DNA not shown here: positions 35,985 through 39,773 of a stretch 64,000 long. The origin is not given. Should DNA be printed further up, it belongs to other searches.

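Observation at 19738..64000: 44-kb extracytoplasmic glycosylation super-locus with ~22 GT-C transferases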

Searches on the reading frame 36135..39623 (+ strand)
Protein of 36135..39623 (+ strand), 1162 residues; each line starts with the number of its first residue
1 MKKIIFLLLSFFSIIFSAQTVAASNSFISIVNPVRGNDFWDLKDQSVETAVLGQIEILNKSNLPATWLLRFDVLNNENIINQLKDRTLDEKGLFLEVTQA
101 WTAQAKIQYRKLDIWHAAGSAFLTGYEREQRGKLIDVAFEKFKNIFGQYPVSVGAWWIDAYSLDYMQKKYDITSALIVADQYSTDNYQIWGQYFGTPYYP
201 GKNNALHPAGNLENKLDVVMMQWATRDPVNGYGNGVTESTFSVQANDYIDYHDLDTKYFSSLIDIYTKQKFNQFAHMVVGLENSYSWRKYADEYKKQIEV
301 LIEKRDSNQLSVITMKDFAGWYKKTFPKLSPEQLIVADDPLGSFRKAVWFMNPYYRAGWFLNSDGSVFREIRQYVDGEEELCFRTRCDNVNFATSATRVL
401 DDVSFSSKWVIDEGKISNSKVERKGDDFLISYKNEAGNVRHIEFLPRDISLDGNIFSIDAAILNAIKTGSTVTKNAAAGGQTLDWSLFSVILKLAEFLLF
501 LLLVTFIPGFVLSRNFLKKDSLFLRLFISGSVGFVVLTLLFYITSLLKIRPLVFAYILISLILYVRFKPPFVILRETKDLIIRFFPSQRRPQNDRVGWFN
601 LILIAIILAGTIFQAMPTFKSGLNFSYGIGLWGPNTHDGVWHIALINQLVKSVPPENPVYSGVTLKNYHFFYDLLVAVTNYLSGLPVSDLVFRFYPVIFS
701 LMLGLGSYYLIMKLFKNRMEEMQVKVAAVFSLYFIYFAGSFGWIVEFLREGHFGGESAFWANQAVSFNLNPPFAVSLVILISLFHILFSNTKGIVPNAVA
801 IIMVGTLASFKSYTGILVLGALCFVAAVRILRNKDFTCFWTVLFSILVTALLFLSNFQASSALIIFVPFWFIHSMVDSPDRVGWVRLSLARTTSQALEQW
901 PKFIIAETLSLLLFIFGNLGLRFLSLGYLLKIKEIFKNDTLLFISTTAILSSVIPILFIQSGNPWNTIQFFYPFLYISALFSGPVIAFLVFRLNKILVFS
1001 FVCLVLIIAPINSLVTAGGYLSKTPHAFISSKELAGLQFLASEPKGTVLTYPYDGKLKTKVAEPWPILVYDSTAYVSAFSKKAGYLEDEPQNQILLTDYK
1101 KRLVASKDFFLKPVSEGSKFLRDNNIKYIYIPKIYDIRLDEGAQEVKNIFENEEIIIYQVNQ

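Call 4: search_protein_families(library=pfam, proteins=[window:36135-39620:+], max_evalue=0.001)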
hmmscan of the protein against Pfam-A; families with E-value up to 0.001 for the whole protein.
window:36135-39620:+ (1162 aa): 0 families

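Call 11: find_encoding_contigs(protein=window:36135-39623:+, flank=10000, max_places=6)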
Protein window:36135-39623:+ (1162 aa): 1 contig read that carries it; 1 place shown.
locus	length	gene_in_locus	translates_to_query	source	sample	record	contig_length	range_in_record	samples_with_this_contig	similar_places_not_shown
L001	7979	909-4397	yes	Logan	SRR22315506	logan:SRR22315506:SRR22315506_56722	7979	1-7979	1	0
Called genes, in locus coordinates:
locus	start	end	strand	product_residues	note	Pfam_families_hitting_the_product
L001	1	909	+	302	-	?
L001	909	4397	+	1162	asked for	-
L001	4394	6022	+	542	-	PF13231:PMT_2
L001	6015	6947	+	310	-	PF13231:PMT_2 (weak)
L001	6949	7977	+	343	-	?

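Call 12: search_protein_families(library=pfam, proteins=[window:36135-39620:+], max_evalue=10)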
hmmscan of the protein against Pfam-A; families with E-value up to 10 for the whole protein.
window:36135-39620:+ (1162 aa): 0 families

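Call 13: find_related_loci(query=window:36135-39620:+, collection=genome_contigs, flank=10000)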
Query window:36135-39620:+ (1162 aa) in genome_contigs; peptide patterns used: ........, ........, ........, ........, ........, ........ (x = any residue, [..] = any of these).
70 stretches matched a pattern; 11 encode a relative of the query (tblastn E <= 1e-3); 11 distinct loci.
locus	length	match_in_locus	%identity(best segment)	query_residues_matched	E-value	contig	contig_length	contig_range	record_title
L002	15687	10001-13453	80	6-1162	0e+0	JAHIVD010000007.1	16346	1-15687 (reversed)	MAG: Patescibacteria group bacterium isolate MM_PC_MetaG.mb.55 MM_PC_MetaG.mb.55_k141_216818, whole genome shotgun seque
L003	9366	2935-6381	67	1-1162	0e+0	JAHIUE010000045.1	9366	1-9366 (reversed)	MAG: Patescibacteria group bacterium isolate MM_PC_MetaG.mb.24 MM_PC_MetaG.mb.24_k141_781934, whole genome shotgun seque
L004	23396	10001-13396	64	1-1158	0e+0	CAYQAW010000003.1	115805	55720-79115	MAG TPA_asm: uncultured Gammaproteobacteria bacterium isolate binchicken_co251_588 genome assembly, contig: NODE_257_len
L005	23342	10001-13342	58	21-1162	0e+0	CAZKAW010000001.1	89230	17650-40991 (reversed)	MAG TPA_asm: uncultured Gammaproteobacteria bacterium isolate binchicken_co38_470 genome assembly, contig: NODE_653_leng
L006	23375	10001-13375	58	17-1160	0e+0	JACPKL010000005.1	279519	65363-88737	MAG: Candidatus Daviesbacteria bacterium isolate NC_groundwater_493_Ag_S-0.1um_36_17 S35_SO-1_scaffold_124290, whole gen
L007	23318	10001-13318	56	23-1162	0e+0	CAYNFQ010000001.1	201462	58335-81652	MAG TPA_asm: uncultured Gammaproteobacteria bacterium isolate binchicken_co110_279 genome assembly, contig: NODE_160_len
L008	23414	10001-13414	55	17-1160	0e+0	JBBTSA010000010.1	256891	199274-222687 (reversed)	MAG: Patescibacteria group bacterium isolate H51-bin048_1 H51_bin048_1_000000000010, whole genome shotgun sequence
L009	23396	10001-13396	56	7-1161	0e+0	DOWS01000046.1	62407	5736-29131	MAG TPA_asm: Candidatus Daviesbacteria bacterium isolate UBA9644 contig_3810, whole genome shotgun sequence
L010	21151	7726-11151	45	18-1161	0e+0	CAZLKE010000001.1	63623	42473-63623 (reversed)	MAG TPA_asm: uncultured Gammaproteobacteria bacterium isolate SRP050083_co1_414 genome assembly, contig: NODE_94_length_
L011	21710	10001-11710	36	600-1162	7e-97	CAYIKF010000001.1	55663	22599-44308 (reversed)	MAG TPA_asm: uncultured Gammaproteobacteria bacterium isolate ERP119705_co21_379 genome assembly, contig: NODE_503_lengt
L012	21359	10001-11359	28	26-472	3e-46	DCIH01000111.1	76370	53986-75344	MAG TPA_asm: Verrucomicrobia bacterium UBA1731 UBA1731_contig_10466, whole genome shotgun sequence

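Call 18: search_solved_structures(query=window:36135-39620:+, max_evalue=10)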
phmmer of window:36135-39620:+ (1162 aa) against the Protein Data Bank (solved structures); distinct sequences matched with E-value up to 10: 4.
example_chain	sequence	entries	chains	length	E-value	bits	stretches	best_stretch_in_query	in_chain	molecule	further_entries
5jnv_A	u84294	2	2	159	1.1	10.3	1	396-477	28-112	Low molecular weight phosphotyrosine protein phosphatase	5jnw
1bvh_A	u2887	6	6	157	2.1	9.4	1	396-477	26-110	ACID PHOSPHATASE | TYROSINE PHOSPHATASE | LOW MOLECULAR WEIGHT PHOSPHOTYROSINE PROTEIN PHOSPHATASE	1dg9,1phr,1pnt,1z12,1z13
1c0e_A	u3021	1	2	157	2.6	9.1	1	397-477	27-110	PROTEIN (TYROSINE PHOSPHATASE (ORTHOPHOSPHORIC MONOESTER PHOSPHOHYDROLASE))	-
6y2w_A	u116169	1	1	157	3.2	8.8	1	382-441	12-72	Low molecular weight phosphotyrosine protein phosphatase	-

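Call 20: find_homologous_proteins(query=window:36135-39620:+, max_evalue=0.00001)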
Query window:36135-39620:+ (1162 aa): 418 proteins with E <= 0.00001 among 8000 candidates; the best 120 are listed.
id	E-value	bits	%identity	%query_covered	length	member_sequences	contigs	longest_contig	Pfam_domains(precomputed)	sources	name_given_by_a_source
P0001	0.0e+0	2623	100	100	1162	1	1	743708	-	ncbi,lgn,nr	ncbi:MAG: hypothetical protein PHE48_01770 [Candidatus Daviesbacteria bacterium]|nr:hypothetical pro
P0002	0.0e+0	2077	79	100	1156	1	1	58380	-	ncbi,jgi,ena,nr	ncbi:hypothetical protein KKE78_00360 [Patescibacteria group bacterium]|nr:hypothetical protein [Pat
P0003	0.0e+0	1927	74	100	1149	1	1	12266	-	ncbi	-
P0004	0.0e+0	1824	68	100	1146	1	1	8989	PF12979.14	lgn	-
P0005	0.0e+0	1812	69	99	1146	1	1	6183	-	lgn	-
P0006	0.0e+0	1811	68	100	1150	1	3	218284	PF12979.14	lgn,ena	-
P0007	0.0e+0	1796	68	100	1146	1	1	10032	-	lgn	-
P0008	0.0e+0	1782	67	100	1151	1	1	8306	PF12979.14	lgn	-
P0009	0.0e+0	1774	67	100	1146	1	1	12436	-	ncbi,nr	ncbi:MAG: hypothetical protein M1365_01570 [Actinobacteria bacterium]|nr:hypothetical protein [Actin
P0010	0.0e+0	1772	66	100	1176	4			PF12979.14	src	-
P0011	0.0e+0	1766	68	100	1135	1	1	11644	-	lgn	-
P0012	0.0e+0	1764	67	98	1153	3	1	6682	PF12979.14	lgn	-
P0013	0.0e+0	1762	66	100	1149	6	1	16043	-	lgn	-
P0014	0.0e+0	1755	66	100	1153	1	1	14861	PF12979.14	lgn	-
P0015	0.0e+0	1753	66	100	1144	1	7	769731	-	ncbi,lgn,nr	ncbi:hypothetical protein HYU45_02365 [Candidatus Daviesbacteria bacterium]|nr:hypothetical protein 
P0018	0.0e+0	1739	67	100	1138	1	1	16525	PF12979.14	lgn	-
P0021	0.0e+0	1694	66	99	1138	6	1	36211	PF12979.14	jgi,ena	-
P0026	0.0e+0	1660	64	100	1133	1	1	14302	PF12979.14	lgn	-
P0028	0.0e+0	1638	64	100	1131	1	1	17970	PF12979.14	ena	-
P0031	0.0e+0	1616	63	100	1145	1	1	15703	PF12979.14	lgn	-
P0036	0.0e+0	1549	60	98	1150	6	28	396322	PF12979.14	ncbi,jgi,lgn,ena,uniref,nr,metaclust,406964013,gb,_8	ncbi:MAG: hypothetical protein ACD_32C00110G0007 [uncultured bacterium]|uniref:Glycosyltransferase R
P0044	0.0e+0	1521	58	100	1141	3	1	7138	PF12979.14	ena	-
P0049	0.0e+0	1504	59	98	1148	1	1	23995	PF12979.14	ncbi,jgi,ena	-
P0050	0.0e+0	1504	59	98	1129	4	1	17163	PF12979.14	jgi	-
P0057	0.0e+0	1493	60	98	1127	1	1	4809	PF12979.14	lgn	-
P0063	0.0e+0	1490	58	100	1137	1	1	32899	PF12979.14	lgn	-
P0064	0.0e+0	1489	57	98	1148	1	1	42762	PF12979.14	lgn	-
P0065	0.0e+0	1487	59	100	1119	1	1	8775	PF12979.14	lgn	-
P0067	0.0e+0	1483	58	98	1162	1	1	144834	-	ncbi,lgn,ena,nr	ncbi:MAG: Uncharacterized protein G01um10147_69 [Microgenomates group bacterium Gr01-1014_7]|nr:MAG:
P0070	0.0e+0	1479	57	100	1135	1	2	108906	PF12979.14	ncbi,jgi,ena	-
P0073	0.0e+0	1470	58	98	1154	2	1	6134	PF12979.14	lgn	-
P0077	0.0e+0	1461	58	98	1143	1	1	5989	PF12979.14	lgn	-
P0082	0.0e+0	1458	57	100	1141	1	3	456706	PF12979.14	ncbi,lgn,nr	ncbi:hypothetical protein HYS96_02260 [Candidatus Daviesbacteria bacterium]|nr:hypothetical protein 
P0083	0.0e+0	1457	57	99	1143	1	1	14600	PF12979.14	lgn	-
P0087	0.0e+0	1454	58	100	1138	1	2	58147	PF12979.14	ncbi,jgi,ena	-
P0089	0.0e+0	1450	57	98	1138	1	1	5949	PF12979.14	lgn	-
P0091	0.0e+0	1448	57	100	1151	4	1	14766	PF12979.14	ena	-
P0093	0.0e+0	1446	56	99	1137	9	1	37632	PF12979.14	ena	-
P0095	0.0e+0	1443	58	99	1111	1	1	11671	PF12979.14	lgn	-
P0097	0.0e+0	1443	56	100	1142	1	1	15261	PF12979.14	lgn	-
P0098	0.0e+0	1441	57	98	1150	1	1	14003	PF12979.14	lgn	-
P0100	0.0e+0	1438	55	100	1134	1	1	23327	PF12979.14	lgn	-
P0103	0.0e+0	1433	56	100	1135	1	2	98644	PF12979.14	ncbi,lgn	-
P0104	0.0e+0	1432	55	100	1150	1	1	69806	PF12979.14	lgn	-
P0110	0.0e+0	1425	55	100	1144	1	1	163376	PF12979.14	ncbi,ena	-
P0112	0.0e+0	1423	56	100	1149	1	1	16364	PF12979.14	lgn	-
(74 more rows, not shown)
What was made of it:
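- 36135..39623 (+): 1162-aa protein made of a signal anchor, a hydrolase/deacetylase-like barrel (about residues 26-466), then a GT-C-fold membrane domain with a C-terminal soluble domain. Some orthologs carry PF12979 (call 20).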

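Call 23: search_protein_families(library=ncbifam, proteins=[window:36135-39620:+], max_evalue=0.01)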
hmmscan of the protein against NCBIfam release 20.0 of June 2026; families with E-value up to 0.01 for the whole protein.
window:36135-39620:+ (1162 aa): 0 families

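Call 39: predict_structure(alignment_id=A2)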
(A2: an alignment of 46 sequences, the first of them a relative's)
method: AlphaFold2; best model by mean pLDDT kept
length: 1162 residues; sequences in the alignment: 46
mean_pLDDT: 76.2   pTM: 0.57
mean pLDDT of the five models: 76.2, 75.2, 74.8, 73.1, 73.0
residues with pLDDT >= 90: 306; 70-90: 494; 50-70: 229; < 50: 133
segments of 3 or more residues with pLDDT < 50: 16-23, 181-193, 231-240, 389-406, 466-484, 592-594, 621-631, 633-635, 858-882, 959-963, 1090-1097
pLDDT, mean of each block of 10 residues (from residue 1): 74 49 74 79 71 92 93 91 89 91 89 59 82 95 94 88 94 83 42 70 84 91 70 39 68 81 86 89 83 92 90 93 92 86 84 84 79 61 57 36 50 84 90 87 88 76 49 32 58 90 92 77 88 94 84 91 76 54 52 59 86 69 42 56 78 56 56 90 87 86 92 88 90 81 57 56 58 88 86 84 90 88 93 90 92 62 33 37 58 77 78 68 70 84 91 67 59 87 90 89 79 61 61 85 88 73 70 78 69 51 76 84 90 88 88 92 76
secondary structure, 60 per line:
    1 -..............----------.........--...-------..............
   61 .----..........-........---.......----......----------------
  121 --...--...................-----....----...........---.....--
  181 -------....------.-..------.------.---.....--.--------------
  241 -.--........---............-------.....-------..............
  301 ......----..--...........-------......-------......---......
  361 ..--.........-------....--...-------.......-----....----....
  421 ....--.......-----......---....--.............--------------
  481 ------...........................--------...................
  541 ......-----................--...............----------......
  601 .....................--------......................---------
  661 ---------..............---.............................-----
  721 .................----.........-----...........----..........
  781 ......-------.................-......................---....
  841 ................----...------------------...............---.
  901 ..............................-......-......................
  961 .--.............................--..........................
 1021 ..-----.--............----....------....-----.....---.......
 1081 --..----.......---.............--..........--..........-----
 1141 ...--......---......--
elements in order (helices of 4 or more, strands of 3 or more residues): H2-15 E26-34 H47-61 E66-70 H71-75 H77-84 E91-94 H99-104 H128-146 E152-155 H160-170 E174-178 H188-191 E219-223 H245-252 H256-267 E275-279 H287-306 H315-325 E333-338 E346-351 E355-362 E365-373 H381-384 H397-403 E409-412 E417-424 E427-433 E439-444 E448-451 E454-457 H458-466 H487-513 H522-546 H552-567 H570-584 H595-621 H630-651 H670-683 H687-715 H721-737 H742-750 H756-766 H771-786 H794-810 H812-833 H837-856 H882-896 H900-930 H932-937 H939-961 H964-992 H995-1022 H1031-1042 E1047-1050 H1057-1060 H1067-1070 H1074-1080 H1089-1095 H1099-1111 H1114-1123 E1126-1132 E1146-1151 E1155-1160
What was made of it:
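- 36135..39623 (+): AlphaFold pLDDT 76 (call 39).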

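Call 41: fold_search(model_id=the predicted structure, library=pdb)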
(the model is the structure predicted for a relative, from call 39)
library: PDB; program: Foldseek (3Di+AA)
matches with E <= 10: 493; with E <= 0.001: 14
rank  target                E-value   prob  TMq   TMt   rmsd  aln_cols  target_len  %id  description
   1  3lm3                  5.4e-10  1.00  0.24  0.59   7.5       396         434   15  Crystal structure of a putative glycoside hydrolase/deacetylase (bdi_3119) from parabacteroides distasonis at 1.44 A res (released 2010-02-16)
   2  6ezn_F                5.4e-07  1.00  0.26  0.43  13.5       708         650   12  Cryo-EM structure of the yeast oligosaccharyltransferase (OST) complex (released 2018-01-17)
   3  9n9j_I                4.0e-06  1.00  0.28  0.43  14.8       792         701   10  Structure of a GRP94 folding intermediate engaged with a CCDC134- and FKBP11-bound secretory translocon (released 2025-11-19)
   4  8b6l_I                4.7e-06  1.00  0.26  0.41  14.2       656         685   11  Subtomogram average of the human Sec61-TRAP-OSTA-translocon (released 2022-12-07)
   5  6s7o_A                1.7e-05  1.00  0.28  0.45  13.1       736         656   11  Cryo-EM structure of human oligosaccharyltransferase complex OST-A (released 2019-12-18)
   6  6s7t_A                1.9e-05  1.00  0.25  0.38  15.4       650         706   12  Cryo-EM structure of human oligosaccharyltransferase complex OST-B (released 2019-12-18)
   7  3rce_A                2.0e-05  1.00  0.26  0.41  14.0       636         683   13  Bacterial oligosaccharyltransferase PglB (released 2011-06-15)
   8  8pn9_A                2.1e-05  1.00  0.28  0.45  12.8       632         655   11  Structure of human oligosaccharyltransferase OST-A complex bound to NGI-1 (released 2024-05-08)
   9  8if8_C                5.4e-05  1.00  0.32  0.55  12.5       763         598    8  Arabinosyltransferase AftA (released 2023-05-31)
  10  3qbu_A                1.6e-04  1.00  0.18  0.63   7.1       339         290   12  Crystal structure of putative peptidoglycan deactelyase (HP0310) from Helicobacter pylori (released 2011-05-25)
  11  8if8_B                2.5e-04  1.00  0.30  0.50  14.0       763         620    9  Arabinosyltransferase AftA (released 2023-05-31)
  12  8t0j                  2.8e-04  1.00  0.16  0.57   7.2       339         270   10  Salmonella Typhimurium ArnD (released 2023-10-18)
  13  3rxz_B                3.2e-04  1.00  0.17  0.61   8.2       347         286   12  Crystal structure of putative polysaccharide deacetylase from Mycobacterium smegmatis (released 2011-06-22)
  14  3rxz_A                6.9e-04  1.00  0.16  0.57  10.0       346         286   13  Crystal structure of putative polysaccharide deacetylase from Mycobacterium smegmatis (released 2011-06-22)
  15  1z7a_A                2.0e-03  1.00  0.17  0.54   6.6       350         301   11  Crystal structure of probable Polysaccharide deacetylase from Pseudomonas aeruginosa PAO1 (released 2005-05-10)
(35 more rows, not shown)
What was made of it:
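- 36135..39623 (+): Foldseek matches the N-terminal domain to 3lm3 (E 5e-10) and to CE4/ArnD, and the C-terminal domain to STT3 (5e-7), PglB and AftA (call 41).
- On GT-C glycosyltransferase superfamily (PMT_2/PMT/PTPS_related/PIG-V-like): The C-terminal half of 36135 matches STT3, PglB and AftA (call 41).
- Closest known: ArnT. Same: An ArnD-type fold appears in the 36135 N-terminal domain (8t0j, call 41).
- Checked: 36135: the fold of its C-terminal half matches STT3, PglB and AftA (call 41).
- GT-C fold of the C-terminal half of 36135, with a deacetylase-like N-terminal domain: calls 39, 41.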
